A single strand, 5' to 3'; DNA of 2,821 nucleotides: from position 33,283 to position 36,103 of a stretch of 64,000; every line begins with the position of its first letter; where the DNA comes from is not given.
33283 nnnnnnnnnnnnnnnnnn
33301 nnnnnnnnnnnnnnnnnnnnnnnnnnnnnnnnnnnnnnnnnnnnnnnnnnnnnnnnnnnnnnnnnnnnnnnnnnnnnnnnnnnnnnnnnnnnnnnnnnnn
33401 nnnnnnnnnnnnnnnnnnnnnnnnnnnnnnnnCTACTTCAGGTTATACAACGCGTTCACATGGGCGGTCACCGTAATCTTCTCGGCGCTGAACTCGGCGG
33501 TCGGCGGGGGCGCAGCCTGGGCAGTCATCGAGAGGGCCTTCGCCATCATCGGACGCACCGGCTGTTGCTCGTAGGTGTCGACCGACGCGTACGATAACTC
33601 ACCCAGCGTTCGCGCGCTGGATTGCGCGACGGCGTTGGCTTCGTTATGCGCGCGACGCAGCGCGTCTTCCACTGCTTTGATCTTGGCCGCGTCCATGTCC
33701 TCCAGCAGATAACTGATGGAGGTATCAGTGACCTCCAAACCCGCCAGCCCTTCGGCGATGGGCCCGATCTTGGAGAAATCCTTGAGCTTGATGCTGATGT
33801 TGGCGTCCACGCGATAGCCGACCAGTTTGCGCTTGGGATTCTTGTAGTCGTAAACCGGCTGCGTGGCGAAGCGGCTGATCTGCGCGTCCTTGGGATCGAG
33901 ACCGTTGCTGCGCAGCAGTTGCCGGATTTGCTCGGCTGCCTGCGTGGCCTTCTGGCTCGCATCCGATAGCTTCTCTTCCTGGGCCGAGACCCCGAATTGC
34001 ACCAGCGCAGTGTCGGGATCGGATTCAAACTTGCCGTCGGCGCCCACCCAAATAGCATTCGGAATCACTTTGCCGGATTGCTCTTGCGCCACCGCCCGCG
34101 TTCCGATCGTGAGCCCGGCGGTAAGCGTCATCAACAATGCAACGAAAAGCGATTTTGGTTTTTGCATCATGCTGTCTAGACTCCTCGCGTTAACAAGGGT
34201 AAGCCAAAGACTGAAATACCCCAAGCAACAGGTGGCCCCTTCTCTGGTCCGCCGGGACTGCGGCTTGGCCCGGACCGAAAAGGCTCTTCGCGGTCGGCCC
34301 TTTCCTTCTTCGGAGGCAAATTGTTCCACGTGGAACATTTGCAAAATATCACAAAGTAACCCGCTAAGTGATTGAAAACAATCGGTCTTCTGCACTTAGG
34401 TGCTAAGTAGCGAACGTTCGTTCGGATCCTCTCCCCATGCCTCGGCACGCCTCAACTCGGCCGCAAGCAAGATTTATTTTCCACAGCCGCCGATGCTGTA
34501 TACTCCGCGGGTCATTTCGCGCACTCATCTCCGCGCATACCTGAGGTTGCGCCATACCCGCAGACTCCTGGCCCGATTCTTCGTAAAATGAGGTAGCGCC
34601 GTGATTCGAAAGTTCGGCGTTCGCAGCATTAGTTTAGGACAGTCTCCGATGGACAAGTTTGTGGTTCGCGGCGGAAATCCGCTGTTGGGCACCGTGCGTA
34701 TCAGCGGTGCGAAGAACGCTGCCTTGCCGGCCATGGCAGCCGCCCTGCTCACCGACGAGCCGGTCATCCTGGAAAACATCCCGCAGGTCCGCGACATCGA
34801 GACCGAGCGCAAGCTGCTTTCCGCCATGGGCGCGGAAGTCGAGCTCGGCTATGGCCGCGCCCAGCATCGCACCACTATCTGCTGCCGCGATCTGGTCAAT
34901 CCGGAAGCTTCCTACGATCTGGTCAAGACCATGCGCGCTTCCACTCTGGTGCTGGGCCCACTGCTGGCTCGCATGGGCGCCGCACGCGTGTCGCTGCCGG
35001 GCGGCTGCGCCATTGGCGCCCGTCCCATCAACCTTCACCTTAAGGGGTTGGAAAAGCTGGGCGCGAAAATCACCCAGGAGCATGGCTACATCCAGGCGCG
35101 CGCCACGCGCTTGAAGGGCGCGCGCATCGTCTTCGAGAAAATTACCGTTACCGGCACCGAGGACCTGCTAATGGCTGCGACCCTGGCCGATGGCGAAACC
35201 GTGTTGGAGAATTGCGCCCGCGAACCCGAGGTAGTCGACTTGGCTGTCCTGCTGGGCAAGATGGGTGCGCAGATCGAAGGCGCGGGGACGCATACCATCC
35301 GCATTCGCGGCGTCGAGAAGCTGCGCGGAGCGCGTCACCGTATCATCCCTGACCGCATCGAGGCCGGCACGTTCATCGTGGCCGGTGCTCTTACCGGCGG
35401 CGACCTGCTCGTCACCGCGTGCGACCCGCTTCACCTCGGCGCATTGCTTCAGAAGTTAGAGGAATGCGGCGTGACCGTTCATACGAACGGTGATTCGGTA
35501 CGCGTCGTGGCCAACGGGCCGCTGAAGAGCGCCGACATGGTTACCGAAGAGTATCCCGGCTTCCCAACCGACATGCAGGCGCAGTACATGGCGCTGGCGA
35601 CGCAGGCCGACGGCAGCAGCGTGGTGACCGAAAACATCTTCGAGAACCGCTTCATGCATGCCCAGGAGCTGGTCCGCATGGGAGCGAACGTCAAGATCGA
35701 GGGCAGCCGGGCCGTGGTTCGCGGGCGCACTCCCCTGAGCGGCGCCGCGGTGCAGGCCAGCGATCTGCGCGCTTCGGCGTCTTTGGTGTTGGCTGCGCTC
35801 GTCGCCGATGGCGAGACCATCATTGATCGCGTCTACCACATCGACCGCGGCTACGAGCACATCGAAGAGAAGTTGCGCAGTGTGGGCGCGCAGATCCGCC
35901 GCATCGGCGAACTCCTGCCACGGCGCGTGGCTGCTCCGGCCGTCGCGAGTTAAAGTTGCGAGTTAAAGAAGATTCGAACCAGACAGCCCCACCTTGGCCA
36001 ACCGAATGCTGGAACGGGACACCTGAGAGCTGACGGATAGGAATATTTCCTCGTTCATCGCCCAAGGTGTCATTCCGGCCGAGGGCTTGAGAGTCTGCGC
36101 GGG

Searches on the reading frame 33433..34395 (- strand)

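Call 25: search_protein_families(library=pfam, proteins=[window:33433-34395:-], max_evalue=0.0001)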
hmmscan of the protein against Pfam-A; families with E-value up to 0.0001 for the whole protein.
window:33433-34395:- (320 aa): 1 family
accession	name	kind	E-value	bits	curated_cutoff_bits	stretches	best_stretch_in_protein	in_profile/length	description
PF04402.19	SIMPL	-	8.4e-37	127.9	25.2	1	117-315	3-203/205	Protein of unknown function (DUF541)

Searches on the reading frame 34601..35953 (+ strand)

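Call 25: search_protein_families(library=pfam, proteins=[window:34601-35953:+], max_evalue=0.0001)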
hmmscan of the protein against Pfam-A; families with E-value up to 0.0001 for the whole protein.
window:34601-35953:+ (450 aa): 1 family
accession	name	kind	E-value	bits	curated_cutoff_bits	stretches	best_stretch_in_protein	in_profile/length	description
PF00275.25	EPSP_synthase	-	5.8e-105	351.8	22.8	1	22-425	1-417/417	EPSP synthase (3-phosphoshikimate 1-carboxyvinyltransferase)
